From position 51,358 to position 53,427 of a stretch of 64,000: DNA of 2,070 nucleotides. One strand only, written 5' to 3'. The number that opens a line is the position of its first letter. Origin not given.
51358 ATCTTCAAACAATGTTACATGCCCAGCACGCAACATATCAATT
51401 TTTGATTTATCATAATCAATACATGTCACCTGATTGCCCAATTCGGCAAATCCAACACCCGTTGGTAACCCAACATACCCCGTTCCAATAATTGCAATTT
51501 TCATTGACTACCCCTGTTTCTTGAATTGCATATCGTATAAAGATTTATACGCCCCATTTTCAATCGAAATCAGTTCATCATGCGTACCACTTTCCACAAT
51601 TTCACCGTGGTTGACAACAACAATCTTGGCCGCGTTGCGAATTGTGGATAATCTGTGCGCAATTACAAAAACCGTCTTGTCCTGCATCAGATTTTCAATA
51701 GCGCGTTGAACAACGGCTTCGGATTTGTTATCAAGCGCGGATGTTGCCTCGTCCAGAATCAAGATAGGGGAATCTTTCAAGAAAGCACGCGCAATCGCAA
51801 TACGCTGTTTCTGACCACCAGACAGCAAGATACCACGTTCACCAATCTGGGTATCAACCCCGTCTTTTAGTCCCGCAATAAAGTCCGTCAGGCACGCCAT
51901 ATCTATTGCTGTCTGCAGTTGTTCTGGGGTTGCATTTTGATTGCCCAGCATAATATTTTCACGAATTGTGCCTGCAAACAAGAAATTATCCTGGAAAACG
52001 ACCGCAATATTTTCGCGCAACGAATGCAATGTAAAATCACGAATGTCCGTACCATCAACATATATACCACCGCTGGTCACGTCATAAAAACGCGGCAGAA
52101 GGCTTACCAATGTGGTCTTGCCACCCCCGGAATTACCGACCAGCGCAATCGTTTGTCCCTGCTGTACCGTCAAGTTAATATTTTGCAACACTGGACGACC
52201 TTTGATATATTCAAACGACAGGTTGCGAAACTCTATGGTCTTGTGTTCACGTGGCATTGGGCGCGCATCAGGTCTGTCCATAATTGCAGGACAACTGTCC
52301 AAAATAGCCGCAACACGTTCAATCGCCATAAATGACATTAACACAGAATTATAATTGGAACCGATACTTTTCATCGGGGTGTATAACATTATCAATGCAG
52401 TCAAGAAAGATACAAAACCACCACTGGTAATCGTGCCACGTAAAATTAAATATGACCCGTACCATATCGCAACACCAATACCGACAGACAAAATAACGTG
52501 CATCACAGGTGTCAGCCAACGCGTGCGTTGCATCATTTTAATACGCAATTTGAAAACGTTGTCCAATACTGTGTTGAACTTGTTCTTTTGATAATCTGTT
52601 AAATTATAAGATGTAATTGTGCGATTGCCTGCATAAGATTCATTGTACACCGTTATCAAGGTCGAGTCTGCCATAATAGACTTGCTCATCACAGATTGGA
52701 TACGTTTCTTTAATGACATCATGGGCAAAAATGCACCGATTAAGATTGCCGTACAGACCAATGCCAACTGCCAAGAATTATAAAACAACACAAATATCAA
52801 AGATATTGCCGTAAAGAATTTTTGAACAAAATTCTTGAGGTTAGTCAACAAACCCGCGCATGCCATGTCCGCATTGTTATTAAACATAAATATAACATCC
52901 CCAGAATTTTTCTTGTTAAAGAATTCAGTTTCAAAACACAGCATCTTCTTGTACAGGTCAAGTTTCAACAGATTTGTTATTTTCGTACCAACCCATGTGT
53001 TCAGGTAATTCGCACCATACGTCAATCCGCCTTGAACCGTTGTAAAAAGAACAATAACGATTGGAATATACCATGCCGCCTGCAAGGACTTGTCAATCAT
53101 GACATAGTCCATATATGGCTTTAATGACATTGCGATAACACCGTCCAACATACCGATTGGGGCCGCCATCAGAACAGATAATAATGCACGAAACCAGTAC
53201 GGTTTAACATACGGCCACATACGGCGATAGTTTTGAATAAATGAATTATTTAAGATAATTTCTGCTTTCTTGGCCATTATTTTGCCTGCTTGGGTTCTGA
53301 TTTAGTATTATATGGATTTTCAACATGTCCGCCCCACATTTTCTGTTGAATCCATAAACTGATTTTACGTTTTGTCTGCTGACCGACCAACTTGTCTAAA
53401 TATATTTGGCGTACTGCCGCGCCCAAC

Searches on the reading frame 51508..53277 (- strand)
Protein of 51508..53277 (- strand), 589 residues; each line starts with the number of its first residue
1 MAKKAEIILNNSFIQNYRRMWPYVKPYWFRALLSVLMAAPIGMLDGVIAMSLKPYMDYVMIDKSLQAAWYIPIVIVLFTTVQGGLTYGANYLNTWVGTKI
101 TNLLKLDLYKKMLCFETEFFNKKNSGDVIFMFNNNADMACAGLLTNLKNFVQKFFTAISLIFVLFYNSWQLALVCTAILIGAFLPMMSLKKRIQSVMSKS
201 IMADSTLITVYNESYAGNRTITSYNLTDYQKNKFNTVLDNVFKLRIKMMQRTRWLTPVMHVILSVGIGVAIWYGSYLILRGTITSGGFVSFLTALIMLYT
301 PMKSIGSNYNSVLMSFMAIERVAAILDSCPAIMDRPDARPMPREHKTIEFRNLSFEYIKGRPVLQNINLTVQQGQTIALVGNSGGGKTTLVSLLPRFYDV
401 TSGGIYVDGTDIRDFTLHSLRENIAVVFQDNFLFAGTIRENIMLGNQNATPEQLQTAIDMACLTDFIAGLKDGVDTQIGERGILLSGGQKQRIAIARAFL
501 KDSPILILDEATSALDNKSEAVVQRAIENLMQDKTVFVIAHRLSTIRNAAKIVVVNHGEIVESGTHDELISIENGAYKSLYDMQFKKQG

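Call 81: search_protein_families(library=pfam, proteins=[window:51508-53277:-], max_evalue=0.001)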
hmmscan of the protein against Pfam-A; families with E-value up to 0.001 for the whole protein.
window:51508-53277:- (589 aa): 3 families
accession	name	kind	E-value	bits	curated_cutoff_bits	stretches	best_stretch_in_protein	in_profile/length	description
PF00005.33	ABC_tran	-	9.3e-33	114.2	25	1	364-513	1-137/137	ABC transporter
PF00664.28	ABC_membrane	-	6.1e-32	111.8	28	1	34-302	4-274/274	ABC transporter transmembrane region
PF02463.25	SMC_N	-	8.8e-10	38.8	40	1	208-557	97-213/220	RecF/RecN/SMC N terminal domain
